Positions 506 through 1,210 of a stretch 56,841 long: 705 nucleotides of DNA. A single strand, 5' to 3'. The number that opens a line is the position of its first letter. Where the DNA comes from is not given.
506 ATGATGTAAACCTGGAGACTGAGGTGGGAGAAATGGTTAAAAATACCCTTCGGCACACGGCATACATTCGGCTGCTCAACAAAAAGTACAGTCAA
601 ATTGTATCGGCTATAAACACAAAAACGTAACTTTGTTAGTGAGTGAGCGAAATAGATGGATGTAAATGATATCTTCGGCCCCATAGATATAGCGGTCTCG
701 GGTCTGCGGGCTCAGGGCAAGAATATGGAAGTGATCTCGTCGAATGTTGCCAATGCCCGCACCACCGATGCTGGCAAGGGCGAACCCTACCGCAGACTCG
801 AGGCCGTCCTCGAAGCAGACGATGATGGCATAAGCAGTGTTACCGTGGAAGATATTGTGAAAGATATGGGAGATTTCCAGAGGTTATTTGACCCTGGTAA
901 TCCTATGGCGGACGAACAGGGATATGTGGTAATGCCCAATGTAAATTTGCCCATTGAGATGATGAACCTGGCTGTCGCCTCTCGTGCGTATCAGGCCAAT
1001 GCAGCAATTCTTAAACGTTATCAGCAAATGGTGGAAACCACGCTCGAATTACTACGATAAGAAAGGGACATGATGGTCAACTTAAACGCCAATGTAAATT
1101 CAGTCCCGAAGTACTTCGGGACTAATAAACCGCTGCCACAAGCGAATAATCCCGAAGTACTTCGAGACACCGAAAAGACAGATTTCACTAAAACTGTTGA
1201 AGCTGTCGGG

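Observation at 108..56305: Hyper-iterated, stop-codon-free 18-bp palindrome embedded in frame in essential flagellar genes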

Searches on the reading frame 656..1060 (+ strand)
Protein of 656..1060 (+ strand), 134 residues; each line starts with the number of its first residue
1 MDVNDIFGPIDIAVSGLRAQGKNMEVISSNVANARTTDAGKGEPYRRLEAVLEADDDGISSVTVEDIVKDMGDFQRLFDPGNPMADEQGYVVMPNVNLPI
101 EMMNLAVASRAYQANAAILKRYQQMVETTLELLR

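Call 33: find_encoding_contigs(protein=window:656-1060:+, flank=10000, max_places=4)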
Protein window:656-1060:+ (134 aa): 5 contigs read that carry it; 4 places shown.
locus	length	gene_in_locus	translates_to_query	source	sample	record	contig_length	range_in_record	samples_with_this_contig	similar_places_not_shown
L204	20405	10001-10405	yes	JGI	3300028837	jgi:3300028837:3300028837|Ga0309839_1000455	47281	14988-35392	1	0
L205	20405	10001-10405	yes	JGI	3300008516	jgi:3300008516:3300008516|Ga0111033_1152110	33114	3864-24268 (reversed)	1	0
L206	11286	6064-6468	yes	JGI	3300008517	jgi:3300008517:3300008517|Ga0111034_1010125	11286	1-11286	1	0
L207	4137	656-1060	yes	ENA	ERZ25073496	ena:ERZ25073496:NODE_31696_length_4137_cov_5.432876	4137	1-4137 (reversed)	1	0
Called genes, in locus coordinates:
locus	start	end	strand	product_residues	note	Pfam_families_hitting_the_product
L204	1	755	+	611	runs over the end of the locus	-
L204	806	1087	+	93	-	-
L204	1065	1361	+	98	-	-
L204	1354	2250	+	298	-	-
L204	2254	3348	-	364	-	PF20903:SPL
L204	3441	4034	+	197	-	-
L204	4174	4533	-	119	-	PF02561:FliS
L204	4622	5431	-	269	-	PF00669:Flagellin_N, PF06381:Phage_portal_3 (weak), PF00700:Flagellin_C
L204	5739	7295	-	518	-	PF13432:TPR_16, PF00515:TPR_1, PF13414:TPR_11, PF13432:TPR_16, PF14559:TPR_19, PF00515:TPR_1, PF07719:TPR_2, PF13414:TPR_11, +14 more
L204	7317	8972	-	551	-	PF02120:Flg_hook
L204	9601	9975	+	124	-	PF00460:Flg_bb_rod (weak)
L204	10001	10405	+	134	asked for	PF00460:Flg_bb_rod (weak), PF06429:Flg_bbr_C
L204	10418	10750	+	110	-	PF02049:FliE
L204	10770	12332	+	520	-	PF01514:YscJ_FliF, PF08345:YscJ_FliF_C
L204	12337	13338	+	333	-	PF14842:FliG_N, PF14841:FliG_M, PF01706:FliG_C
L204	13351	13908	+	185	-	PF02108:FliH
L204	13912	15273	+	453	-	PF02874:ATP-synt_ab_N, PF00006:ATP-synt_ab, PF18269:T3SS_ATPase_C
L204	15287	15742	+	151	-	PF02050:FliJ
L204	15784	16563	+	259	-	-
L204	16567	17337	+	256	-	PF01618:MotA_ExbB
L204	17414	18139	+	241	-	PF13677:MotB_plug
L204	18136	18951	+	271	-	PF13677:MotB_plug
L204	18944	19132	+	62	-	-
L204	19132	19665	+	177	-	PF04347:FliO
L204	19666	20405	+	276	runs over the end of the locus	PF00813:FliP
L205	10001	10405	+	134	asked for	PF00460:Flg_bb_rod (weak), PF06429:Flg_bbr_C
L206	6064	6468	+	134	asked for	PF00460:Flg_bb_rod (weak), PF06429:Flg_bbr_C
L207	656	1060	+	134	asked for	PF00460:Flg_bb_rod (weak), PF06429:Flg_bbr_C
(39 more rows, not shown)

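Call 48: find_homologous_proteins(query=L204:3-752:+, max_evalue=1e-30)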
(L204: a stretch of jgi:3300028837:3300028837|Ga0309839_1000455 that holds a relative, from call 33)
Query L204:3-752:+ (250 aa): 165 proteins with E <= 1e-30 among 411 candidates; the best 120 are listed.
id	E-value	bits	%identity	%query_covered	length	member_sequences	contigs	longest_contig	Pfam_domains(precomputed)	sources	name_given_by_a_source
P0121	9.6e-133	459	82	100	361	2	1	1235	-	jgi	-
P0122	1.1e-128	446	80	99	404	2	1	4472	-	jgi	-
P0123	2.9e-120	418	74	99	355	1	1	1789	-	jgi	-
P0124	4.0e-119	415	74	99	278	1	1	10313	-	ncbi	ncbi:MAG: hypothetical protein ACYS0I_09770, partial [Planctomycetota bacterium]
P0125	2.1e-118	412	73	100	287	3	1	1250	-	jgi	jgi:hypothetical protein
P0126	4.4e-118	411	71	100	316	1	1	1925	-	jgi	jgi:hypothetical protein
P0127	9.1e-118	410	73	99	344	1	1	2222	-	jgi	-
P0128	1.9e-117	409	73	100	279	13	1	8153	-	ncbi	ncbi:MAG: hypothetical protein ACYS71_05660 [Planctomycetota bacterium]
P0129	3.6e-117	408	73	100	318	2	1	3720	-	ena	-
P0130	7.8e-117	407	72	99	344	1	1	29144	-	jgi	jgi:hypothetical protein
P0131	8.7e-117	407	72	100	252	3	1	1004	-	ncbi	ncbi:unnamed protein product, partial [marine sediment metagenome]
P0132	1.6e-116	406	73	99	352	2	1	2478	-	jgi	jgi:hypothetical protein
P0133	3.1e-115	402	70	99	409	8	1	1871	-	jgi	jgi:hypothetical protein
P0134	4.3e-115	401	70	100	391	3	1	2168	-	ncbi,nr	ncbi:MAG: hypothetical protein MUP16_08995, partial [Sedimentisphaerales bacterium]|nr:hypothetical 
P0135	5.5e-115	401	71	99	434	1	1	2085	-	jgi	jgi:hypothetical protein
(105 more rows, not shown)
